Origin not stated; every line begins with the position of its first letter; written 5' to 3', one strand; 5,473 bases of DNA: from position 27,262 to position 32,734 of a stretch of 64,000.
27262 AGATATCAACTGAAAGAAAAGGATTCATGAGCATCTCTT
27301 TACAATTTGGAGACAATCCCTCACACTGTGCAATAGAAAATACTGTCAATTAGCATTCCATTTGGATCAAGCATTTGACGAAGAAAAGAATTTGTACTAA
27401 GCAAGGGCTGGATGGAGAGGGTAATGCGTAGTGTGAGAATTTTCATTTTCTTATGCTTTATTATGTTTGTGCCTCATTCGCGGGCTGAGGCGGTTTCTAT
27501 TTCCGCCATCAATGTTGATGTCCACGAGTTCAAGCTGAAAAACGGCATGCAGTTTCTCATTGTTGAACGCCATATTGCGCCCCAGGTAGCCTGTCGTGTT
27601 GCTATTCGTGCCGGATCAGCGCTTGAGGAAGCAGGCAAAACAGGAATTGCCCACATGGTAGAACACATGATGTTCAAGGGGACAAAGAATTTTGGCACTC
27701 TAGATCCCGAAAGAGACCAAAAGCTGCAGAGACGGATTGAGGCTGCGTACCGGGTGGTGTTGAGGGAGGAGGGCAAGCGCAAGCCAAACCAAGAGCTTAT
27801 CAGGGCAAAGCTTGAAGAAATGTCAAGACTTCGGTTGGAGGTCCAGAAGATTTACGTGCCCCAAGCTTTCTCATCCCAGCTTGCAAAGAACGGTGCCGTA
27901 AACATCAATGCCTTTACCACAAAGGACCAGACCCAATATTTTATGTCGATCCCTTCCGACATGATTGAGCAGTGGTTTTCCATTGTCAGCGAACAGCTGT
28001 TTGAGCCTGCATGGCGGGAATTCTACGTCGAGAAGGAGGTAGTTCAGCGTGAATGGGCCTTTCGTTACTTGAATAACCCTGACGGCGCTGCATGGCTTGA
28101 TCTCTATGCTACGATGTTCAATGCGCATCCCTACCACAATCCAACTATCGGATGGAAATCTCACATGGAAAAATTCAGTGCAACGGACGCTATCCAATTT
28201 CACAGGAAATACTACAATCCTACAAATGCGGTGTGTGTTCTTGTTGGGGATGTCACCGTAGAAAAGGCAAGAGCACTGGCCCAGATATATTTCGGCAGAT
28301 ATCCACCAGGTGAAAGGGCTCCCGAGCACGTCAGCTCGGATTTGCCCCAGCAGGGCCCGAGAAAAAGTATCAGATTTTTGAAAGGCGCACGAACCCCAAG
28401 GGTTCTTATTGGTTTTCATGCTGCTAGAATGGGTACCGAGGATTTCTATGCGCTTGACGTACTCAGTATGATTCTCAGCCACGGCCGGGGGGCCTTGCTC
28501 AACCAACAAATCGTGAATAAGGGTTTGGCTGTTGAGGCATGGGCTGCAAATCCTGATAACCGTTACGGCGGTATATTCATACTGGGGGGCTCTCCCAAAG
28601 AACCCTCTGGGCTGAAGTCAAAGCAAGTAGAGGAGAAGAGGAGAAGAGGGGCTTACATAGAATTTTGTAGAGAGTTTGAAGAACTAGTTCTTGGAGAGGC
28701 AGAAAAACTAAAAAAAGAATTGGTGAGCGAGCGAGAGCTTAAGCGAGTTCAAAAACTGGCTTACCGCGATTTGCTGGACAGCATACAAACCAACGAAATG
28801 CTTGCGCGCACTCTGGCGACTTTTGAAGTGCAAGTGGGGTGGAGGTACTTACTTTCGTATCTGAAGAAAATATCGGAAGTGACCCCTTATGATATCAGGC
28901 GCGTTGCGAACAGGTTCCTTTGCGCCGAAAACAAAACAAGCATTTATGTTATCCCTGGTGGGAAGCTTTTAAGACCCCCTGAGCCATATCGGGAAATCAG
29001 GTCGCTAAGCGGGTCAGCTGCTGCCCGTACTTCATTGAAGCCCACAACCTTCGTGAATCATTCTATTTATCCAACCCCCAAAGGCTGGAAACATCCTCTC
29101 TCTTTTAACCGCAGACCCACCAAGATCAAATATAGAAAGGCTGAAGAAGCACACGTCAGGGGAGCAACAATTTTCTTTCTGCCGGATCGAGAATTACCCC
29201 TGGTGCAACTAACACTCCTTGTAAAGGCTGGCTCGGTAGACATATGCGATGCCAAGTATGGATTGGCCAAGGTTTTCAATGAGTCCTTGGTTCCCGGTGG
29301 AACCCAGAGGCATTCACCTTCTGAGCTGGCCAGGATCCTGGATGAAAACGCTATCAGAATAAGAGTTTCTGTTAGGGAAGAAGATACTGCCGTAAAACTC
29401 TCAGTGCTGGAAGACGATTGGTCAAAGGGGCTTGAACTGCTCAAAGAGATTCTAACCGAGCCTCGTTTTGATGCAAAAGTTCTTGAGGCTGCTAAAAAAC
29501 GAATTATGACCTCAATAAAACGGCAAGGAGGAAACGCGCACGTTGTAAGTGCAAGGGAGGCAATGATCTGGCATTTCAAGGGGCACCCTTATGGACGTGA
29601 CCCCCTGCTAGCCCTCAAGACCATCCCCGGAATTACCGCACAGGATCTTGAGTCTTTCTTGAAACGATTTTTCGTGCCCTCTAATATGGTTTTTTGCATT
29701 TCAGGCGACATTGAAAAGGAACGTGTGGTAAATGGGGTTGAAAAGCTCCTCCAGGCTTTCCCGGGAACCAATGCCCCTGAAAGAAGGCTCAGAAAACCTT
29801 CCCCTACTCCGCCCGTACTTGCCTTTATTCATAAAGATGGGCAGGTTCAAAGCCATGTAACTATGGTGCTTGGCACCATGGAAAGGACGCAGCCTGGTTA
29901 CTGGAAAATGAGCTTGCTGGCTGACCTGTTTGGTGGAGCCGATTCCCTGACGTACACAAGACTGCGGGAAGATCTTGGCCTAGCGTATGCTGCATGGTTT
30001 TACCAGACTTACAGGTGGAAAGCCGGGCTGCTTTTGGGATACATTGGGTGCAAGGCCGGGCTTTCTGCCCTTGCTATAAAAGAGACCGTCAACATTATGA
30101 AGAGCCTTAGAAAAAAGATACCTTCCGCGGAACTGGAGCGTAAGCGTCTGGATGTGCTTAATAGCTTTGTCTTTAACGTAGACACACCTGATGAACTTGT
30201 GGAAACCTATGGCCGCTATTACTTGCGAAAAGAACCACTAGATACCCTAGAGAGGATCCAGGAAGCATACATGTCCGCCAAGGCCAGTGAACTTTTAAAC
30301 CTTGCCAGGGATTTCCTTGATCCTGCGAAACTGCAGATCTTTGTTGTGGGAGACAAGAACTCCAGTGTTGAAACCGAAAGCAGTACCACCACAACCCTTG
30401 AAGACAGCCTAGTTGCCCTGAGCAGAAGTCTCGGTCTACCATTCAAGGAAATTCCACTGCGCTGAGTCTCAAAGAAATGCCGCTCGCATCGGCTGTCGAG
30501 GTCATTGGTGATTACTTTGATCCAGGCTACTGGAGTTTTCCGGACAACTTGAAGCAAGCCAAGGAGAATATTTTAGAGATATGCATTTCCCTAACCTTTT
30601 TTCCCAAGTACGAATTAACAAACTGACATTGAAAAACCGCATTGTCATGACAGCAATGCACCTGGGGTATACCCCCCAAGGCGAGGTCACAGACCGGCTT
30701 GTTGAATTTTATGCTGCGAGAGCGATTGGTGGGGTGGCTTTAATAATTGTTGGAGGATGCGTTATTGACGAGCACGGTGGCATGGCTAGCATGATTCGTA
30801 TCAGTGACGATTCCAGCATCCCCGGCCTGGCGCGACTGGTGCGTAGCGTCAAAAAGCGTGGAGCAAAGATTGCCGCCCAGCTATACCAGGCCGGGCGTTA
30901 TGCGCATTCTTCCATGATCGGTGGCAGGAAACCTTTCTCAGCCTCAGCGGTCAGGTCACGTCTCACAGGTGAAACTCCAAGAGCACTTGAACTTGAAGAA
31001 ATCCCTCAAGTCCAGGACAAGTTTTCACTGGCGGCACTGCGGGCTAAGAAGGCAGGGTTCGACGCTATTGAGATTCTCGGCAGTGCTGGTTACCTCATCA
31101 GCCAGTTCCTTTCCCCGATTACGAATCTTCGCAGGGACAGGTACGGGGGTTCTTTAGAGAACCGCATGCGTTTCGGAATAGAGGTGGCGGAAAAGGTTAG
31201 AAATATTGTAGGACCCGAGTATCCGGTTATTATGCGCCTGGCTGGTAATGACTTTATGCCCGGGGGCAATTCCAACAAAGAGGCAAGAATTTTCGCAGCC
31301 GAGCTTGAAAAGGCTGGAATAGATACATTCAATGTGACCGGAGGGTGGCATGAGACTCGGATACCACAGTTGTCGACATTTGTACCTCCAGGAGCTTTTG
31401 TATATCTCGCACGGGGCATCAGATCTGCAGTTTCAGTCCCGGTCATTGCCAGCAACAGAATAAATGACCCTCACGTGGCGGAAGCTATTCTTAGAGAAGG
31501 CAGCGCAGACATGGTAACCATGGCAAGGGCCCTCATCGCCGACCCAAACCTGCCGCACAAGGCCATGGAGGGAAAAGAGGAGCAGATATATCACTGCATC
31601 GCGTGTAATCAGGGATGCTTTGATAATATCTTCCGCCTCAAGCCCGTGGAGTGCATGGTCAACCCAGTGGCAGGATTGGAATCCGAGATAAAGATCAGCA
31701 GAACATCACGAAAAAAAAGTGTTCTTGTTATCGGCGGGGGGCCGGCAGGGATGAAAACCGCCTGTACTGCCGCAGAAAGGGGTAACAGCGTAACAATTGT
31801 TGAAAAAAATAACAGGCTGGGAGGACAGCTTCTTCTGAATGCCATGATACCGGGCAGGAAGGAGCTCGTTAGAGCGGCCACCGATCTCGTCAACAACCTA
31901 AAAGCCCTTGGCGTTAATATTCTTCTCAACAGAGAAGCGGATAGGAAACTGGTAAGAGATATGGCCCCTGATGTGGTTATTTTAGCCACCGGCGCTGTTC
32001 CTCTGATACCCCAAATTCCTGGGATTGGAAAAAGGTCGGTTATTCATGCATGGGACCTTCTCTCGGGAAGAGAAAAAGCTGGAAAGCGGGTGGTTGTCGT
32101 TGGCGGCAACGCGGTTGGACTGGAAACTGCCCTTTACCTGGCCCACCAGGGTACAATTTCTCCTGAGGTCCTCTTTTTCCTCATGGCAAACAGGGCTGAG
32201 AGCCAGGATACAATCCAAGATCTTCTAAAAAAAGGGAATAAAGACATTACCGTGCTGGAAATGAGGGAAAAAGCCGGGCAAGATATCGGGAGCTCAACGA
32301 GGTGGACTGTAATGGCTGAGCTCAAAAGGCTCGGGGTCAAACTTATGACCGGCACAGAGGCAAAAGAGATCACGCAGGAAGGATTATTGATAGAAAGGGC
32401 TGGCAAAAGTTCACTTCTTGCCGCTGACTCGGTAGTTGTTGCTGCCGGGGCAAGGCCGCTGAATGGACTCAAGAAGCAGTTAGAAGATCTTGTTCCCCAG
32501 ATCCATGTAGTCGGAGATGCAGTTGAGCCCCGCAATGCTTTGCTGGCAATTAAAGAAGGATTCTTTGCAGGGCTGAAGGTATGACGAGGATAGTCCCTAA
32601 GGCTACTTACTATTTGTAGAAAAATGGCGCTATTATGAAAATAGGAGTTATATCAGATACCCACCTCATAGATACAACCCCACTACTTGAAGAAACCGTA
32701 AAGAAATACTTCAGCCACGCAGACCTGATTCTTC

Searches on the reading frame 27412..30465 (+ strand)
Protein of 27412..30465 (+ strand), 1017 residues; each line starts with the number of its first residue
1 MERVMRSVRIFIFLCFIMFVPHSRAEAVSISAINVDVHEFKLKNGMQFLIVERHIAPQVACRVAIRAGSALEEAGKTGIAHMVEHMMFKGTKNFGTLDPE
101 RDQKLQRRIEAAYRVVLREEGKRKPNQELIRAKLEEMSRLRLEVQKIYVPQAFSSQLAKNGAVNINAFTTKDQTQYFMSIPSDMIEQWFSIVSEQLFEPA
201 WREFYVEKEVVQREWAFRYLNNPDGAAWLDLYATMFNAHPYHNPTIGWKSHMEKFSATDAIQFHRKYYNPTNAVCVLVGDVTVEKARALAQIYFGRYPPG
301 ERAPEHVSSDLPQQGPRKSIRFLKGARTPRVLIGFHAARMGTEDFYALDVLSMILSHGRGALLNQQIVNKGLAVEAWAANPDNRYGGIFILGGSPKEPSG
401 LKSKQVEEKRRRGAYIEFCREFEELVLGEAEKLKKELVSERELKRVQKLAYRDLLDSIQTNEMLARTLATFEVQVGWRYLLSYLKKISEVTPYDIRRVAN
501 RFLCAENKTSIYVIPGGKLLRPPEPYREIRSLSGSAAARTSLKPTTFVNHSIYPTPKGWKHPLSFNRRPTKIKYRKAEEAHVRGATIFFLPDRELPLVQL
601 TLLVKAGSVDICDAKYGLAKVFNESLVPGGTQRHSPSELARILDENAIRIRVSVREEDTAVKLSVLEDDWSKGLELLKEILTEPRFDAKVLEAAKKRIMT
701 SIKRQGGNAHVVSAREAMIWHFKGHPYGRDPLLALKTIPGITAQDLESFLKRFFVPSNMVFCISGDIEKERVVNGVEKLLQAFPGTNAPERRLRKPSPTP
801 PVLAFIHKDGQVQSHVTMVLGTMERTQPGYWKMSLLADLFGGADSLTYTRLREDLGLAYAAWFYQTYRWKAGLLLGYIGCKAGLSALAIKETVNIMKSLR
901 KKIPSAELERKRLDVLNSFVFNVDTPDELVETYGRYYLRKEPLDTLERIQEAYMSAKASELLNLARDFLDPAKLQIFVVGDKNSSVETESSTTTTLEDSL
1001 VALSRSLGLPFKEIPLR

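Call 16: search_protein_families(library=pfam, proteins=[window:27412-30465:+], max_evalue=0.00001)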
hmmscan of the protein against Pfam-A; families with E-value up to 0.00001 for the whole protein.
window:27412-30465:+ (1017 aa): 2 families
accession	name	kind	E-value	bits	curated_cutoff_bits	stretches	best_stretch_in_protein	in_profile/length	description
PF05193.26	Peptidase_M16_C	-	4.1e-53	180.4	23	2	741-912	2-178/181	Peptidase M16 inactive domain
PF00675.25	Peptidase_M16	-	1.9e-28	99.7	22.3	2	51-94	5-48/149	Insulinase (Peptidase family M16)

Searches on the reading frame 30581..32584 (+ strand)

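Call 16: search_protein_families(library=pfam, proteins=[window:30581-32584:+], max_evalue=0.00001)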
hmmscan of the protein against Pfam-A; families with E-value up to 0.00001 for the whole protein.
window:30581-32584:+ (667 aa): 9 families
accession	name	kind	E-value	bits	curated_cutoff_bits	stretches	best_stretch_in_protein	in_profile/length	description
PF00724.26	Oxidored_FMN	-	4.5e-71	240.3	27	1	6-334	2-341/342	NADH:flavin oxidoreductase / NADH oxidase family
PF07992.20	Pyr_redox_2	-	2.7e-31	109.5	26.1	1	380-631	2-244/291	Pyridine nucleotide-disulphide oxidoreductase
PF00070.33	Pyr_redox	-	1.1e-13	51.9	22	0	380-414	1-35/82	Pyridine nucleotide-disulphide oxidoreductase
PF01266.30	DAO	-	1.8e-12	47.9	27.9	0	381-416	2-38/353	FAD dependent oxidoreductase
PF13738.12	Pyr_redox_3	-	1.4e-11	44.7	30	0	464-524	126-187/305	Pyridine nucleotide-disulphide oxidoreductase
PF13450.12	NAD_binding_8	-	3.4e-11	43.7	21.9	1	383-417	1-35/68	NAD(P)-binding Rossmann-like domain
PF03486.20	HI0933_like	-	2.1e-10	40.9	50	1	380-419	2-41/244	HI0933-like protein Rossmann domain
PF12831.13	FAD_oxidored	-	6.7e-09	36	27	1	381-417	2-38/416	FAD dependent oxidoreductase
PF00890.30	FAD_binding_2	-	3e-07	30.4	20.4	1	381-417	2-38/414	FAD binding domain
